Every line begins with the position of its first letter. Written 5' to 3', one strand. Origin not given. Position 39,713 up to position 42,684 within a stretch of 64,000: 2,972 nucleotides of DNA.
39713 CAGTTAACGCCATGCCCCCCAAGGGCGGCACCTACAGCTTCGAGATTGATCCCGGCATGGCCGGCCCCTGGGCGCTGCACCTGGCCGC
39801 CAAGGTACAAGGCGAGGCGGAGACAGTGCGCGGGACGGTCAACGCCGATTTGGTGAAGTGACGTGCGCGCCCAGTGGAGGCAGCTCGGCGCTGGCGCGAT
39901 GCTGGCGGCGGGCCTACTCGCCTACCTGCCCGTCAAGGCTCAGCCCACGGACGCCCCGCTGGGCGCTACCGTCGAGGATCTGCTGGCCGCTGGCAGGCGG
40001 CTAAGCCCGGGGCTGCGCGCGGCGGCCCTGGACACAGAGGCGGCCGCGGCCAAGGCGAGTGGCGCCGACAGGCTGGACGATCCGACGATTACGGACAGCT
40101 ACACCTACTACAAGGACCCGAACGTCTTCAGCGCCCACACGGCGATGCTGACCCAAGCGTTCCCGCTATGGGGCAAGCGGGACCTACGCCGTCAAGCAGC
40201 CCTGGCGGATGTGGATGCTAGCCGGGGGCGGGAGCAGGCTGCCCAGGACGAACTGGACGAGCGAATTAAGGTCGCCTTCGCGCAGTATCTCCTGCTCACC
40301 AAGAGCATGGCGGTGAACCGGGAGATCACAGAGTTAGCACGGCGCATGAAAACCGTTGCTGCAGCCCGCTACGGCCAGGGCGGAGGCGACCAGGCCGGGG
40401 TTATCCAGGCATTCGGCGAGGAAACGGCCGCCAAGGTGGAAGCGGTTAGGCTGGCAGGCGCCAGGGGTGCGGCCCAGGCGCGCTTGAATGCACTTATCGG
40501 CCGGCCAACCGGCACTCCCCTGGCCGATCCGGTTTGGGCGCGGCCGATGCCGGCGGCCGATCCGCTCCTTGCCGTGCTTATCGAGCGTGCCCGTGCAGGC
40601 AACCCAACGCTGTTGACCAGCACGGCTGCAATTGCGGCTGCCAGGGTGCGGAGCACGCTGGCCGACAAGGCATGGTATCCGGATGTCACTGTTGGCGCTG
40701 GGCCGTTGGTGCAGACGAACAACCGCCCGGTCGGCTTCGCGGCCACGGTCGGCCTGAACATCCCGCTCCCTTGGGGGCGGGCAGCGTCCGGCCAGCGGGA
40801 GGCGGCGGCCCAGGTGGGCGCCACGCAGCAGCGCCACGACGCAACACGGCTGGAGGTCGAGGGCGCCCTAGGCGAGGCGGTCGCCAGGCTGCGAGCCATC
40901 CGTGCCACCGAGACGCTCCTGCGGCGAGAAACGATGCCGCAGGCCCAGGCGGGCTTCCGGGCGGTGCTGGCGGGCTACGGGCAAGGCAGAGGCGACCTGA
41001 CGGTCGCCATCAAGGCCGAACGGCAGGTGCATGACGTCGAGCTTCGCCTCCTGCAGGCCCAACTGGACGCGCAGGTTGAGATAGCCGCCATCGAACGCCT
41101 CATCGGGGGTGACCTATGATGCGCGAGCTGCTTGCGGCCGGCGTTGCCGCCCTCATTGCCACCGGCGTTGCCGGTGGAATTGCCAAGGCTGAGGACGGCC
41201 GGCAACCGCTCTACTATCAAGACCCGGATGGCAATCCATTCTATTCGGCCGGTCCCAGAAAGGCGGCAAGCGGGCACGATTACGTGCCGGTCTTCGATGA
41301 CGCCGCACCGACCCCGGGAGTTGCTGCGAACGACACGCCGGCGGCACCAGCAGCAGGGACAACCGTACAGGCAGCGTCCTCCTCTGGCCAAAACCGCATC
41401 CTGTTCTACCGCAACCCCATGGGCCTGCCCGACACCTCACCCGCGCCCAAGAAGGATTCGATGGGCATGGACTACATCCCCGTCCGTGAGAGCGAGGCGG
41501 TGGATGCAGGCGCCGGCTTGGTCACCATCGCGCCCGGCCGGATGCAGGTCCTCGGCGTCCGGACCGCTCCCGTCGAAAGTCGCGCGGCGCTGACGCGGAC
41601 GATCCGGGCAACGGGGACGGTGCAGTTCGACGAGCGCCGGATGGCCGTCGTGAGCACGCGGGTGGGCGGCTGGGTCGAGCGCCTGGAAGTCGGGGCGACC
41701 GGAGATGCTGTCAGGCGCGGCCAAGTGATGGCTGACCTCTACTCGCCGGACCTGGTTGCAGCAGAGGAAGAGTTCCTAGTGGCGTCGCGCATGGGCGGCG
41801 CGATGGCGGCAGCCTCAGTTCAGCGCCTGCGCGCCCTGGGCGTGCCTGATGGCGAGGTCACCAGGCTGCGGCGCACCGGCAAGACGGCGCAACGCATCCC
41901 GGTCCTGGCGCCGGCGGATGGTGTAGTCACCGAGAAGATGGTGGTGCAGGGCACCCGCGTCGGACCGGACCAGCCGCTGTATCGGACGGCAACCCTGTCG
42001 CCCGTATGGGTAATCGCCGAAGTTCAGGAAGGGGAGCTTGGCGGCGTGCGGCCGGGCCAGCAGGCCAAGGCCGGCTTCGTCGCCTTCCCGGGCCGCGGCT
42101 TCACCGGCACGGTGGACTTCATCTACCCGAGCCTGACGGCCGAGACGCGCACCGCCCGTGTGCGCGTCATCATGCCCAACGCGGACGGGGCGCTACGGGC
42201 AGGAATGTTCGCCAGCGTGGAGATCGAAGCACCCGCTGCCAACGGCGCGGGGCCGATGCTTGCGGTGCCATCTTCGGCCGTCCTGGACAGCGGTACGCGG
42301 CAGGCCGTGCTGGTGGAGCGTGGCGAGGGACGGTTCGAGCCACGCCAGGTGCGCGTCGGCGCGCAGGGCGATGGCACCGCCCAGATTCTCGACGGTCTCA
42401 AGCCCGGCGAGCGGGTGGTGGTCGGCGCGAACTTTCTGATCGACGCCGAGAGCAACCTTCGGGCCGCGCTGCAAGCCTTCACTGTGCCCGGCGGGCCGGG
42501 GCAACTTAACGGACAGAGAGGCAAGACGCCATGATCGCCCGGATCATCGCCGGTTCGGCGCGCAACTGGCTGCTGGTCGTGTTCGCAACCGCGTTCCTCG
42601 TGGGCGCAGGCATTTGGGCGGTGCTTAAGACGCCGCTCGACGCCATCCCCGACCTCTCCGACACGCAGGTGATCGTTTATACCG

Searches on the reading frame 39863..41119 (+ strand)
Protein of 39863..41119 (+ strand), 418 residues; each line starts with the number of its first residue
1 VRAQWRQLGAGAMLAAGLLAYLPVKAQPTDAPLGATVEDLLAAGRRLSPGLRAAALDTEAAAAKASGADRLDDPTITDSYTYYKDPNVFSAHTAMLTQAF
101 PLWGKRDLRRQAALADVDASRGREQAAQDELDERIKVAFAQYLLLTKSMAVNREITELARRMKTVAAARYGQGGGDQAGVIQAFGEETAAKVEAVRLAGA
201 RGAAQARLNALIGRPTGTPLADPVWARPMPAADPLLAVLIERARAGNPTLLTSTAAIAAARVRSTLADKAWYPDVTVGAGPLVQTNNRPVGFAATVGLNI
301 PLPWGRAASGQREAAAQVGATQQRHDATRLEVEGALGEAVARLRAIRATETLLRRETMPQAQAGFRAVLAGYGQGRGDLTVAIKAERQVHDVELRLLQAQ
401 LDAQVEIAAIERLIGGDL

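Call 90: search_protein_families(library=pfam, proteins=[window:39863-41119:+], max_evalue=0.00001)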
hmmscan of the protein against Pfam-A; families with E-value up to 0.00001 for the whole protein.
window:39863-41119:+ (418 aa): 1 family
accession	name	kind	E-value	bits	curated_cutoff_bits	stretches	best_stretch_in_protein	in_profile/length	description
PF02321.23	OEP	-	1.2e-39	136.6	22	2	239-415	4-187/187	Outer membrane efflux protein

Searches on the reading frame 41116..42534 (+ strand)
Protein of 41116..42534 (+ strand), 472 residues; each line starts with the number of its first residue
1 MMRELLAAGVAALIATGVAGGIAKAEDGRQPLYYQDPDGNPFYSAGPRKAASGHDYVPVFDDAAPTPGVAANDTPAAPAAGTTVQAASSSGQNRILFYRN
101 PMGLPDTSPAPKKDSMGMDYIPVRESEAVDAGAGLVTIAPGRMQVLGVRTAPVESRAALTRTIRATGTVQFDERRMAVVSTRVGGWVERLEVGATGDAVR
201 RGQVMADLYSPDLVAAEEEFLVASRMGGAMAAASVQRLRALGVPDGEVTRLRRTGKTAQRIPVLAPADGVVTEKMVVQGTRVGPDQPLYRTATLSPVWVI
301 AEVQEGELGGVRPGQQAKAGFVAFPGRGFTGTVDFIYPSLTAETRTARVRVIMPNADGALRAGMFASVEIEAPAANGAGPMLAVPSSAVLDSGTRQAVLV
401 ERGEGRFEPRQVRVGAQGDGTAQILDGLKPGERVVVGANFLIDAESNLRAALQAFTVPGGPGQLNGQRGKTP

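Call 90: search_protein_families(library=pfam, proteins=[window:41116-42534:+], max_evalue=0.00001)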
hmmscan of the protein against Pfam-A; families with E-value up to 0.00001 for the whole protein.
window:41116-42534:+ (472 aa): 3 families
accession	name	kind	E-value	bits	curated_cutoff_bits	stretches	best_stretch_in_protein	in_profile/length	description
PF16576.10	HlyD_D23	-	2.8e-73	246.2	30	1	159-366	2-214/214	Barrel-sandwich domain of CusB or HlyD membrane-fusion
PF13437.12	HlyD_3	-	1.5e-14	55.1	22.2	1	263-361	2-104/106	HlyD family secretion protein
PF16572.11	HlyD_D4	-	2.2e-09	37.5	26.4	1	205-256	1-54/55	Long alpha hairpin domain of cation efflux system protein, CusB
